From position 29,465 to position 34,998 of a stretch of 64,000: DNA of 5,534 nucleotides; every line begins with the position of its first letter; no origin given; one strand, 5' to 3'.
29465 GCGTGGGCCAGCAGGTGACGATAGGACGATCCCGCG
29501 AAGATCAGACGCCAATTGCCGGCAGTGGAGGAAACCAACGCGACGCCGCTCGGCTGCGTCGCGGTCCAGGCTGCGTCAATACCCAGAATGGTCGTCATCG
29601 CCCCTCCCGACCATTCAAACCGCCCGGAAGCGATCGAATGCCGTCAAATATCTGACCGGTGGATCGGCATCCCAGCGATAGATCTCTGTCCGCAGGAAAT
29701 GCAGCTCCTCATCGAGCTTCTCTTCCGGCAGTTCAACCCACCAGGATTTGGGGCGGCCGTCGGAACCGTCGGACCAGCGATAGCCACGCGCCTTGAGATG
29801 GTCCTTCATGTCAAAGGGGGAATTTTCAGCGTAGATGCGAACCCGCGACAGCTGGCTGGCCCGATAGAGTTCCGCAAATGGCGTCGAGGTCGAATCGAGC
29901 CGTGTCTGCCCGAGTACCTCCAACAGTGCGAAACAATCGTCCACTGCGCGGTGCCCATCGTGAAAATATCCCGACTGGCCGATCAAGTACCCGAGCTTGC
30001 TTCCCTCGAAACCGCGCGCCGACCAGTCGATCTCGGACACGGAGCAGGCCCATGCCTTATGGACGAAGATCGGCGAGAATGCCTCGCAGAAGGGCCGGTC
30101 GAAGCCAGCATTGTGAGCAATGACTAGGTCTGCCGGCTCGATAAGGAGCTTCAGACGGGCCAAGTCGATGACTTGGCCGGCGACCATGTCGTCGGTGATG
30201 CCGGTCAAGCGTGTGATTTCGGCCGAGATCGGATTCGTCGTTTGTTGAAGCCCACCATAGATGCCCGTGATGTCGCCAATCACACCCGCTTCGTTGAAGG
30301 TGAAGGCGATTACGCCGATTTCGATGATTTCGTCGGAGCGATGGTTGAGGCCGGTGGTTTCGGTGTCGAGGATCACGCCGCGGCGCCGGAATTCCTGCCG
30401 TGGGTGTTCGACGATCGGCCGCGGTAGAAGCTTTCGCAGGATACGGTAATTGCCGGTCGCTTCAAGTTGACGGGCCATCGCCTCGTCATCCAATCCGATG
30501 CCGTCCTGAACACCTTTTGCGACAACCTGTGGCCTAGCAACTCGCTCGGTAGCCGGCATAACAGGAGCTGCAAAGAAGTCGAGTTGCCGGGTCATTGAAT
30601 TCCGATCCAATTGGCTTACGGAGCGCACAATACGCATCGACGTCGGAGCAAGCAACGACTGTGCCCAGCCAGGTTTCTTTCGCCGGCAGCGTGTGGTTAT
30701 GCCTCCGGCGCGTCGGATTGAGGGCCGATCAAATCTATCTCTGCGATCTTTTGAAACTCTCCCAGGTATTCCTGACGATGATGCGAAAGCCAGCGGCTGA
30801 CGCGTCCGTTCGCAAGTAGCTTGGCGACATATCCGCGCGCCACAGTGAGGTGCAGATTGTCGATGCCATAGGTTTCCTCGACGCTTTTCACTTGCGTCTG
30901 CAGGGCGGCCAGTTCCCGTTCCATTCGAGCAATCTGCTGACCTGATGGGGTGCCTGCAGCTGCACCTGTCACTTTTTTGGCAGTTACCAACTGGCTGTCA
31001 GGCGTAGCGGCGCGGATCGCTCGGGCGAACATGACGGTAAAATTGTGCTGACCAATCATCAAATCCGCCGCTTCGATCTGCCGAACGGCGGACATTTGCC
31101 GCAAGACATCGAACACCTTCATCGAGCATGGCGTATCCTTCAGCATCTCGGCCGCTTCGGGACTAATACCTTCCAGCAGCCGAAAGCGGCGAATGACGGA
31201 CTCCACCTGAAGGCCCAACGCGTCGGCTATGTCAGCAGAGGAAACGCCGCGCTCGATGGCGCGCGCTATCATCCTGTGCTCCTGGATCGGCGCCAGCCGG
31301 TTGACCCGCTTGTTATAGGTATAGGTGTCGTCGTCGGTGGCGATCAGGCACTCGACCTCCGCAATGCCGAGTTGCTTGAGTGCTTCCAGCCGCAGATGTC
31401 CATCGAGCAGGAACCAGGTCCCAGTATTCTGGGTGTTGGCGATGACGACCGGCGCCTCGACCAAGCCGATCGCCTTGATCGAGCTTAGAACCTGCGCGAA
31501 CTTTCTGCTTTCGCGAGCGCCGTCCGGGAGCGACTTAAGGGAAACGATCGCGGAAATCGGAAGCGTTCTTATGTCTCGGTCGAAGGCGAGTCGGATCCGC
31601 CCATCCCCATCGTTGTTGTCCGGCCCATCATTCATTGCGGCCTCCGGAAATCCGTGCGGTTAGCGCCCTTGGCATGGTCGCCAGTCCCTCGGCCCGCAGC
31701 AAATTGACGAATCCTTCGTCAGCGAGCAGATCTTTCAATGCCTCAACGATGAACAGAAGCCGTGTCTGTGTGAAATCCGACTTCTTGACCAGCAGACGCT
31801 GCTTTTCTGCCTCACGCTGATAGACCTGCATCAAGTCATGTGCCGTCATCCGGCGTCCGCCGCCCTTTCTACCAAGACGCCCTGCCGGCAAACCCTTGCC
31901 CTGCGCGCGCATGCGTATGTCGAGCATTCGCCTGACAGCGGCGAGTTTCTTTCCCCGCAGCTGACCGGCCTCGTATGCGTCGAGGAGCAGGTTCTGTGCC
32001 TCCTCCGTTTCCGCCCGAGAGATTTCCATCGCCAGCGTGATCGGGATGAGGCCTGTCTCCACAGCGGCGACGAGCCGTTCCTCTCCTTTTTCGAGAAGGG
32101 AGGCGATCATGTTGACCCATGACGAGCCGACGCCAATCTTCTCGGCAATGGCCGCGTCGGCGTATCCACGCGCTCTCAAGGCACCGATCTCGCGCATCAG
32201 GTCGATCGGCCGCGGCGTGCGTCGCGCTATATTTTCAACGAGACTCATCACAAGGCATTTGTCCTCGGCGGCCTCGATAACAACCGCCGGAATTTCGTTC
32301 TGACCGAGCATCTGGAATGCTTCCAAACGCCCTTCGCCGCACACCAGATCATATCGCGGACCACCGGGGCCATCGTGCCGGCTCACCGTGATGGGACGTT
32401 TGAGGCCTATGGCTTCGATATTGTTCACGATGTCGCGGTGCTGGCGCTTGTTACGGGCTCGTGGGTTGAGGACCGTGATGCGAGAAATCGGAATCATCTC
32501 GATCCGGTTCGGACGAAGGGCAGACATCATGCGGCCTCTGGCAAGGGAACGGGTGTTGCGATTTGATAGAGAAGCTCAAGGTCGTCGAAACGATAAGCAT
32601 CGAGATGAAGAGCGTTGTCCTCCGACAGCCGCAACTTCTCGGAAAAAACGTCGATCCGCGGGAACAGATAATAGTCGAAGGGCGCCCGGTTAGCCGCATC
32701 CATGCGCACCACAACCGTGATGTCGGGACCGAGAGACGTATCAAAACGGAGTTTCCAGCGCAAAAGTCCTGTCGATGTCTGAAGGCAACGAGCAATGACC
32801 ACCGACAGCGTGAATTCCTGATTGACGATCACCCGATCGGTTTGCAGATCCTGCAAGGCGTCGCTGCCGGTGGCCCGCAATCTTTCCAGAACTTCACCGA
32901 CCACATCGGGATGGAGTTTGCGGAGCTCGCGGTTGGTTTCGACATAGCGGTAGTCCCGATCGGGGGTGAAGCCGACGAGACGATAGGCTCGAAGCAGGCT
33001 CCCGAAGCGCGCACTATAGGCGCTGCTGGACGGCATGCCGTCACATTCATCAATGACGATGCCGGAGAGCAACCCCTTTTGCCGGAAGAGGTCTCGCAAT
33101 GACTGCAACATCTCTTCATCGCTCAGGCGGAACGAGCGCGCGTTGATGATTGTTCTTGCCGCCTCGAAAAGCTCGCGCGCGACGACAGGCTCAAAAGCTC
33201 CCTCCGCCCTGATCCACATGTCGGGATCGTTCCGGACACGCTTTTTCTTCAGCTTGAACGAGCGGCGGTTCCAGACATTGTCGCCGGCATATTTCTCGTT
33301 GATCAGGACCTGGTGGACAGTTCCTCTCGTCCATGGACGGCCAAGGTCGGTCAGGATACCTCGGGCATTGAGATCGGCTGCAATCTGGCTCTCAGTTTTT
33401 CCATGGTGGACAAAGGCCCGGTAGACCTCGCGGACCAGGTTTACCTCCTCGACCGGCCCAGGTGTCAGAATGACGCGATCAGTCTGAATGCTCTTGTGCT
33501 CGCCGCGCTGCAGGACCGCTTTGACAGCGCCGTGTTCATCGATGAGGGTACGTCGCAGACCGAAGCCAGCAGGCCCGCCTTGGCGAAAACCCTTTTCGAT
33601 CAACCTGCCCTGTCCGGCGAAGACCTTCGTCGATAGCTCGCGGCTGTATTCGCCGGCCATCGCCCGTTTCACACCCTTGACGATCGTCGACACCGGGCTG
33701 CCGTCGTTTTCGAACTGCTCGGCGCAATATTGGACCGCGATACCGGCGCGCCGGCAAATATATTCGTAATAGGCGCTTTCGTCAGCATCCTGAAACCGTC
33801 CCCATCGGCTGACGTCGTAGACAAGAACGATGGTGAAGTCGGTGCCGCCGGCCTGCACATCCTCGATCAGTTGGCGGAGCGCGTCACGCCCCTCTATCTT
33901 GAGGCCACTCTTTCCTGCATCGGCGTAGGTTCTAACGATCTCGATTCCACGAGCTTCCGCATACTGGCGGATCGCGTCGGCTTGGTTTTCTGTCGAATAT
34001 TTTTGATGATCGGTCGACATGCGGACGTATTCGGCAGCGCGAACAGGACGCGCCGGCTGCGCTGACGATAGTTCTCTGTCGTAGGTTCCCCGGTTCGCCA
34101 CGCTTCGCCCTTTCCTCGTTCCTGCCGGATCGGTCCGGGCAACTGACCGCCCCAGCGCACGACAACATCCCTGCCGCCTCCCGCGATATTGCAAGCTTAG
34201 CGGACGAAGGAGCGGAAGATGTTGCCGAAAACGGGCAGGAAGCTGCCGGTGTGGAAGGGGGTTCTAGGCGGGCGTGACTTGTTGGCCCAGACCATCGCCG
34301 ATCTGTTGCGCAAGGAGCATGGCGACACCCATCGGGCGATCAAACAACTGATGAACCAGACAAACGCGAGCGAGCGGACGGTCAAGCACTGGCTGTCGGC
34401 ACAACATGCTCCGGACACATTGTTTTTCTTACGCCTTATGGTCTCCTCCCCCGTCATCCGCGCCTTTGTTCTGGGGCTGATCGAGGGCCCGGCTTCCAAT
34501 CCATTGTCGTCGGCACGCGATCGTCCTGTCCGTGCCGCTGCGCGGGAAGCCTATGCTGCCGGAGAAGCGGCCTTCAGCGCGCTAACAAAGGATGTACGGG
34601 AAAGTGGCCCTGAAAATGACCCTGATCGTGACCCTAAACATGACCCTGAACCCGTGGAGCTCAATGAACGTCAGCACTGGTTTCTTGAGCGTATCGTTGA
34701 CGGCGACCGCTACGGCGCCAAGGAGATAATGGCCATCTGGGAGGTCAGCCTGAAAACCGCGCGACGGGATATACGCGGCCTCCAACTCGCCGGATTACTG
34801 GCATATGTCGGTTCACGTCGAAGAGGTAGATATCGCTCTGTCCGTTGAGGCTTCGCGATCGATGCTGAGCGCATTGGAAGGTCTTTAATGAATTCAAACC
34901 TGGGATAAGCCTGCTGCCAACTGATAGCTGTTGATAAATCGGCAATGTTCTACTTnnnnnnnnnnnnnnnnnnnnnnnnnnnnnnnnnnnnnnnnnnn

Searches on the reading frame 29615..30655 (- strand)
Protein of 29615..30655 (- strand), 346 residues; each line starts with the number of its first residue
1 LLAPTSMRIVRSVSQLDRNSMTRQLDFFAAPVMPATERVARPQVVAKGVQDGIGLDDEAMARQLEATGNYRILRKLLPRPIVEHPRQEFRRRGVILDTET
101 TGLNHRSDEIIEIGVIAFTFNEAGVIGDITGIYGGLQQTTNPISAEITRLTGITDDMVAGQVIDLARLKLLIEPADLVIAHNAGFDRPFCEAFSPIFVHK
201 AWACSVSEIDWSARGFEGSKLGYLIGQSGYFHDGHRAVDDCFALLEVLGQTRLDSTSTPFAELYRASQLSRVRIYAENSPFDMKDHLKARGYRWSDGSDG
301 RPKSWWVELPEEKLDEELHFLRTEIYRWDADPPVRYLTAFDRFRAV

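Call 23: search_protein_families(library=pfam, proteins=[window:29615-30655:-], max_evalue=0.001)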
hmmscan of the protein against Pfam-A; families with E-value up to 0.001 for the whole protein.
window:29615-30655:- (346 aa): 1 family
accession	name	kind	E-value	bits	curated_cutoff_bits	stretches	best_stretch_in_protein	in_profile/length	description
PF00929.31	RNase_T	-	2.4e-16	61.2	24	1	94-248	1-164/164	Exonuclease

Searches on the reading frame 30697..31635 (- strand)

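Call 23: search_protein_families(library=pfam, proteins=[window:30697-31635:-], max_evalue=0.001)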
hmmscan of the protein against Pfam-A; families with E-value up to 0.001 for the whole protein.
window:30697-31635:- (312 aa): 2 families
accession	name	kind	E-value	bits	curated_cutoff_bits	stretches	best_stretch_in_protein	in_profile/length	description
PF07506.17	RepB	-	5.8e-47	160.6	30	1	111-294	2-185/185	RepB plasmid partitioning protein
PF08954.16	Trimer_CC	-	0.00098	19.1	27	0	219-251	5-37/52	Trimerisation motif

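Call 24: search_protein_families(library=padloc, proteins=[window:30697-31635:-], max_evalue=0.001)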
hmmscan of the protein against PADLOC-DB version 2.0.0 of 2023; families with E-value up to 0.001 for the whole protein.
window:30697-31635:- (312 aa): 1 family
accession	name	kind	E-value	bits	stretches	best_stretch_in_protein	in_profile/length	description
PDLC03229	MTase_II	-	0.00016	18.6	1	44-100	34-85/436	Type II methyltransferase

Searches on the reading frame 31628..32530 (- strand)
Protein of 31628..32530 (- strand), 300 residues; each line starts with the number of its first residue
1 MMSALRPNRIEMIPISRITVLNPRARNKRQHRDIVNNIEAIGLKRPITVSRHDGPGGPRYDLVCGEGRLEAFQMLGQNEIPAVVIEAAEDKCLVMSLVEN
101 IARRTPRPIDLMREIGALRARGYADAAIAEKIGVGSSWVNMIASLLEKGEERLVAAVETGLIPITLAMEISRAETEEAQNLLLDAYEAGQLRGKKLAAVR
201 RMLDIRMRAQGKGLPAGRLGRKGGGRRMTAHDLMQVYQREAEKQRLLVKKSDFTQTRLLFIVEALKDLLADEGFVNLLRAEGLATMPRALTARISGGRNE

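Call 23: search_protein_families(library=pfam, proteins=[window:31628-32530:-], max_evalue=0.001)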
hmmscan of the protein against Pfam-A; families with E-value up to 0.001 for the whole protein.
window:31628-32530:- (300 aa): 2 families
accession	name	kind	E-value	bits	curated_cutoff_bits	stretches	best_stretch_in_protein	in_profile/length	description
PF07506.17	RepB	-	2.5e-26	93.3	30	1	102-271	1-177/185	RepB plasmid partitioning protein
PF02195.25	ParB_N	-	2.4e-11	44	26.3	1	10-101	3-94/95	ParB N-terminal domain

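Call 24: search_protein_families(library=padloc, proteins=[window:31628-32530:-], max_evalue=0.001)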
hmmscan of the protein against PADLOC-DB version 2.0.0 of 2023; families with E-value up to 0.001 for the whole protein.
window:31628-32530:- (300 aa): 1 family
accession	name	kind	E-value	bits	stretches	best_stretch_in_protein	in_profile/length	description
PDLC03229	MTase_II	-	0.00013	18.9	1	9-97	9-99/436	Type II methyltransferase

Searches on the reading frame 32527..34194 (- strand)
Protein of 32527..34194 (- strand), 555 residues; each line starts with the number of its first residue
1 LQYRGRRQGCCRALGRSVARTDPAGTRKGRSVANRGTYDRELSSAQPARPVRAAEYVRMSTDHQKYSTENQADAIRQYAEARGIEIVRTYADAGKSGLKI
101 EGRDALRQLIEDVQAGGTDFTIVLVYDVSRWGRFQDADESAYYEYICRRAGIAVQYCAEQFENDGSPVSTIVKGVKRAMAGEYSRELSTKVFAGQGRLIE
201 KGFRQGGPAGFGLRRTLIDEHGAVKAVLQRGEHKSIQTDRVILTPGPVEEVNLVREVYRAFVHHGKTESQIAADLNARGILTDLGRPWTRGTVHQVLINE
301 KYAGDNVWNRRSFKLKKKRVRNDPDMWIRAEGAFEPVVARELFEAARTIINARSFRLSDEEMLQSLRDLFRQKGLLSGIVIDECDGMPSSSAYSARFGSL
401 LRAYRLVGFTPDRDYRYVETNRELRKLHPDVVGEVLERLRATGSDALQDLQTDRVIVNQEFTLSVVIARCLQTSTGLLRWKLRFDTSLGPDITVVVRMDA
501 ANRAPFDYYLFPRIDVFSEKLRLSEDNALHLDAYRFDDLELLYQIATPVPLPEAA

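Call 23: search_protein_families(library=pfam, proteins=[window:32527-34194:-], max_evalue=0.001)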
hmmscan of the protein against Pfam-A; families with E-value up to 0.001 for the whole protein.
window:32527-34194:- (555 aa): 2 families
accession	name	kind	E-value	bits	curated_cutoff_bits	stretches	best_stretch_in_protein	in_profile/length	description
PF00239.26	Resolvase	-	1.2e-24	87.4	23.3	1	53-197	1-138/145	Resolvase, N terminal domain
PF07508.19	Recombinase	-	9e-23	80.9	21.1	1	249-351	2-100/102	Recombinase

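Call 24: search_protein_families(library=padloc, proteins=[window:32527-34194:-], max_evalue=0.001)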
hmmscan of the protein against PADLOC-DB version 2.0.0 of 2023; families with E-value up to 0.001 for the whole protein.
window:32527-34194:- (555 aa): 0 families

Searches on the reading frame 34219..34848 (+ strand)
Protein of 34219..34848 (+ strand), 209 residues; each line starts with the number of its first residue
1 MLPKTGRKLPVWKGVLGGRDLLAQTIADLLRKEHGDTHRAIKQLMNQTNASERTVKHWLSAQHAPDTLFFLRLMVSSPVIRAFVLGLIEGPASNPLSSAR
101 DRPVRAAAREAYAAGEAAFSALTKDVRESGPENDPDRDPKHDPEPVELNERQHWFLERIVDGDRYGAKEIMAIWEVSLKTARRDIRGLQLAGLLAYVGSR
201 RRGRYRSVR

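Call 23: search_protein_families(library=pfam, proteins=[window:34219-34848:+], max_evalue=0.001)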
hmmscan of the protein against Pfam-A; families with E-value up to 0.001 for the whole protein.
window:34219-34848:+ (209 aa): 1 family
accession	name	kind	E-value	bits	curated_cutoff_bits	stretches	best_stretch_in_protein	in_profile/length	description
PF08220.18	HTH_DeoR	-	4.6e-05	23.5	21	0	156-194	6-44/57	DeoR-like helix-turn-helix domain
